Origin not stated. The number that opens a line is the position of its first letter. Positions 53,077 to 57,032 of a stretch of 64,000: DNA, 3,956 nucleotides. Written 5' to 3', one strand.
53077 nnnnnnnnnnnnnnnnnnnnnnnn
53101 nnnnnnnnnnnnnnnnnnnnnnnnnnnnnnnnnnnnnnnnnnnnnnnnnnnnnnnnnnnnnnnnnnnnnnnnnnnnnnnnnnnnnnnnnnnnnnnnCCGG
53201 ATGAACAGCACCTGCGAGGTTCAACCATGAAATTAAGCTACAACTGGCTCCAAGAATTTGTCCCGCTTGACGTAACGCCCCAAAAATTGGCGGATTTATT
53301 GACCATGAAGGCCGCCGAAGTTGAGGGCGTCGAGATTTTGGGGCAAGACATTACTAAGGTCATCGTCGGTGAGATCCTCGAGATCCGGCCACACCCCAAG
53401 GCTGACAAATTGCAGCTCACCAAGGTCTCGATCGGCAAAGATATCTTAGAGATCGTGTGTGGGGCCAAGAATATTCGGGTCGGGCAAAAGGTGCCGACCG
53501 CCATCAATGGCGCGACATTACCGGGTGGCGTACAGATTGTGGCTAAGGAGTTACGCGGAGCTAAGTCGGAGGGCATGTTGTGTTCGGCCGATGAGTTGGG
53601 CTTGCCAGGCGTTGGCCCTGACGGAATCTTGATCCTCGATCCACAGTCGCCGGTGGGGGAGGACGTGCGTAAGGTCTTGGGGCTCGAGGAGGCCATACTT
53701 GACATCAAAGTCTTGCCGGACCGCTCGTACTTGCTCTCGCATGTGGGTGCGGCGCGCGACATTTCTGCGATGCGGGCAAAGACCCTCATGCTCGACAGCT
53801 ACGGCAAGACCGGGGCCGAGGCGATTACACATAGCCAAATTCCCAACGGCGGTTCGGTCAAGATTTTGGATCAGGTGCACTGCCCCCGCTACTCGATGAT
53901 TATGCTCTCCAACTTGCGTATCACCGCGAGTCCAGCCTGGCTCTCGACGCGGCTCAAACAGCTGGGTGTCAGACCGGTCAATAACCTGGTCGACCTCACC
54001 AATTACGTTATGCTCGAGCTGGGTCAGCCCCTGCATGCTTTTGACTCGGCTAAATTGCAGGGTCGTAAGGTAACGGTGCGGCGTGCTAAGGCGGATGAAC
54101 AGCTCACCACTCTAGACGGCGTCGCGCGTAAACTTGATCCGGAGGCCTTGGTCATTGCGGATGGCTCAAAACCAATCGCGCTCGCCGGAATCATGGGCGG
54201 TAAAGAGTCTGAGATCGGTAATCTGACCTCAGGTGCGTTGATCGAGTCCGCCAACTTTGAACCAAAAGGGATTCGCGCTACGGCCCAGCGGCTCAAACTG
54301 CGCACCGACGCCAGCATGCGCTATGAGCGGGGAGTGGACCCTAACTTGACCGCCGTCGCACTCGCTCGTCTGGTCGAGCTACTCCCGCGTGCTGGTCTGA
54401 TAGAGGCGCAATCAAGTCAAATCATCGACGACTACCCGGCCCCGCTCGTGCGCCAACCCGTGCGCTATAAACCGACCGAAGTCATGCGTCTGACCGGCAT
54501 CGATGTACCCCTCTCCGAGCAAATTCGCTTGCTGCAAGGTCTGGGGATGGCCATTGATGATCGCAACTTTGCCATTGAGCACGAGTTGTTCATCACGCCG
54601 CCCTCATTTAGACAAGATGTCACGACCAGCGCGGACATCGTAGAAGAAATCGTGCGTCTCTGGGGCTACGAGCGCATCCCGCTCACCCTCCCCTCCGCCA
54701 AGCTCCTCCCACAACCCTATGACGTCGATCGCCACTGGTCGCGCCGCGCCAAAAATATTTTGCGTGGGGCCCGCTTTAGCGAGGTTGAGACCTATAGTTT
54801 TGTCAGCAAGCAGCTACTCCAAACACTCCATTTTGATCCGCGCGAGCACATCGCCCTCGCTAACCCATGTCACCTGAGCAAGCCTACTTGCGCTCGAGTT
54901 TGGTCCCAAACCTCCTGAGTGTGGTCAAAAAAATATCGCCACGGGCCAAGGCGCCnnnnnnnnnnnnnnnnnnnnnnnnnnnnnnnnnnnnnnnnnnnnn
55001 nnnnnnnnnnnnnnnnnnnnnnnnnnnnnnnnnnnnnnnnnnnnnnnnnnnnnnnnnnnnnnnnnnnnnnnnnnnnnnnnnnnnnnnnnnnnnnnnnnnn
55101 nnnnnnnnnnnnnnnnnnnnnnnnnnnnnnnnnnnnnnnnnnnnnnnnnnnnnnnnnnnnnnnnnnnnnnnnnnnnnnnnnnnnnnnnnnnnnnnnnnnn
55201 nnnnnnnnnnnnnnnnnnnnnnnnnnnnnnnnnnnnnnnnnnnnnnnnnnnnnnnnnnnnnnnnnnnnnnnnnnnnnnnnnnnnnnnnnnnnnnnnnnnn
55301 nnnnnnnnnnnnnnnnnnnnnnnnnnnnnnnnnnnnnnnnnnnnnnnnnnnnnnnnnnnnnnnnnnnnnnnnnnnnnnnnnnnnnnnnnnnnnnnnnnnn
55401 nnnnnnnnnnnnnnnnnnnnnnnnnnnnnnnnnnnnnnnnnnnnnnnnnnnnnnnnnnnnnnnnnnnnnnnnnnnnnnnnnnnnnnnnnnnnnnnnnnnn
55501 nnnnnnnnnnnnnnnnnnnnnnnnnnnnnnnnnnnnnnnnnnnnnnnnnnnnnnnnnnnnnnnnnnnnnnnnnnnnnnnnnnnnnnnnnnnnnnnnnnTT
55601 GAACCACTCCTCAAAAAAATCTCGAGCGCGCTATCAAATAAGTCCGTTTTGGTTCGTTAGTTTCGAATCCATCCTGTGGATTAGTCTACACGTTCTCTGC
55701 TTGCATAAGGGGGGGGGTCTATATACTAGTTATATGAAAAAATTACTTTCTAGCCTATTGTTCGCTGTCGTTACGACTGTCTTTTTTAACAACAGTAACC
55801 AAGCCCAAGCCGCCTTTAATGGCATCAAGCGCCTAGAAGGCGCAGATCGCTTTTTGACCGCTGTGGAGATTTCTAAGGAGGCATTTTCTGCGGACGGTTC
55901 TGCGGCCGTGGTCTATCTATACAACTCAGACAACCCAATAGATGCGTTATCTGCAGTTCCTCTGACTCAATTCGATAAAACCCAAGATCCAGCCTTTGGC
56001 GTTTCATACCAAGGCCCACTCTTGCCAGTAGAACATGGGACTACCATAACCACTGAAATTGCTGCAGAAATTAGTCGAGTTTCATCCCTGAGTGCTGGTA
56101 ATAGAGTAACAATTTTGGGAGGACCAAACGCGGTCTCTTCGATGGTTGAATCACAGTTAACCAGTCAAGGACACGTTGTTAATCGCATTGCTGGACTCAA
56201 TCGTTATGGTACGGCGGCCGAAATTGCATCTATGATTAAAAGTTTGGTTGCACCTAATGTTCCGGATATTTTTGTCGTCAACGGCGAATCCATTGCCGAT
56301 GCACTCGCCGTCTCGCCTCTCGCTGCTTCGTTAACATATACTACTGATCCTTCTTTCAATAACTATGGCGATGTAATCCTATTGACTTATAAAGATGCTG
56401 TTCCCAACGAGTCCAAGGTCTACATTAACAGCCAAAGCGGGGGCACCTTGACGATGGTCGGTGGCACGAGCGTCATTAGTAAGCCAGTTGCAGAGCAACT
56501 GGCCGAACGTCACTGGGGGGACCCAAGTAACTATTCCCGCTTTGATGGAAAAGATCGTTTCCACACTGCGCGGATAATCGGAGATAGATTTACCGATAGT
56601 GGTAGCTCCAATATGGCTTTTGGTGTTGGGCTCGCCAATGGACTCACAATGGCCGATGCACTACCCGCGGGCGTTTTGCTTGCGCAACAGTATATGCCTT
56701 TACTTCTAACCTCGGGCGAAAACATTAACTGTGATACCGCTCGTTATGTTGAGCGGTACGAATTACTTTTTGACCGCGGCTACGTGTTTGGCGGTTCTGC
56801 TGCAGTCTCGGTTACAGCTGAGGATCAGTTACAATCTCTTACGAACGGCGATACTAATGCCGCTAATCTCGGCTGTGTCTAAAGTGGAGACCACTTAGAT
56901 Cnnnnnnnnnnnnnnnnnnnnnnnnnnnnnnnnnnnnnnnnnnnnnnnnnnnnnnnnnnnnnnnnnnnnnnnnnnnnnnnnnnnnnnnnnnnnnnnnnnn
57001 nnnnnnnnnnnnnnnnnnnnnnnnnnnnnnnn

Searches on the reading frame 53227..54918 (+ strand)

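Call 14: search_protein_families(library=ncbifam, proteins=[window:53227-54918:+], max_evalue=0.00001)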
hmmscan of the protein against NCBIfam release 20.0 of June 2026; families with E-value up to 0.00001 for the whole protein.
window:53227-54918:+ (563 aa): 6 families
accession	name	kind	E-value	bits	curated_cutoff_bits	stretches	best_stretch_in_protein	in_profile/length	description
TIGR00472.1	pheT_bact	equivalog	2e-162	542.3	402.65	1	1-548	1-540/798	phenylalanine--tRNA ligase subunit beta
NF001882.0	PRK00629.5-4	equivalog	2.1e-52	178.5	527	1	3-544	3-518/725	phenylalanine--tRNA ligase subunit beta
NF045760.1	YtpR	equivalog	3e-34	118.5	100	1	43-146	81-184/185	YtpR family tRNA-binding protein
NF001879.0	PRK00629.5-1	equivalog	5.4e-20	71.5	840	1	17-183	18-187/718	phenylalanine--tRNA ligase subunit beta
NF045867.1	PheT_Nterm_rel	equivalog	1.7e-16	60.7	120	1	32-126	76-170/171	TyrS-associated PheT N-terminal domain-related protein TapR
TIGR00471.1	pheT_arch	equivalog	1.8e-08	33.3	282.65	1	407-549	275-413/551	phenylalanine--tRNA ligase subunit beta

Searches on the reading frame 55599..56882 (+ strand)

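Call 14: search_protein_families(library=ncbifam, proteins=[window:55599-56882:+], max_evalue=0.00001)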
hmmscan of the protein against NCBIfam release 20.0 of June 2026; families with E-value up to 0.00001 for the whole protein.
window:55599-56882:+ (427 aa): 1 family
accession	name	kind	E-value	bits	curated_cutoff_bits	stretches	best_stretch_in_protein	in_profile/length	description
NF033435.1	S-layer_Clost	equivalog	1.4e-17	63.8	650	1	72-327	380-622/728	S-layer protein SlpA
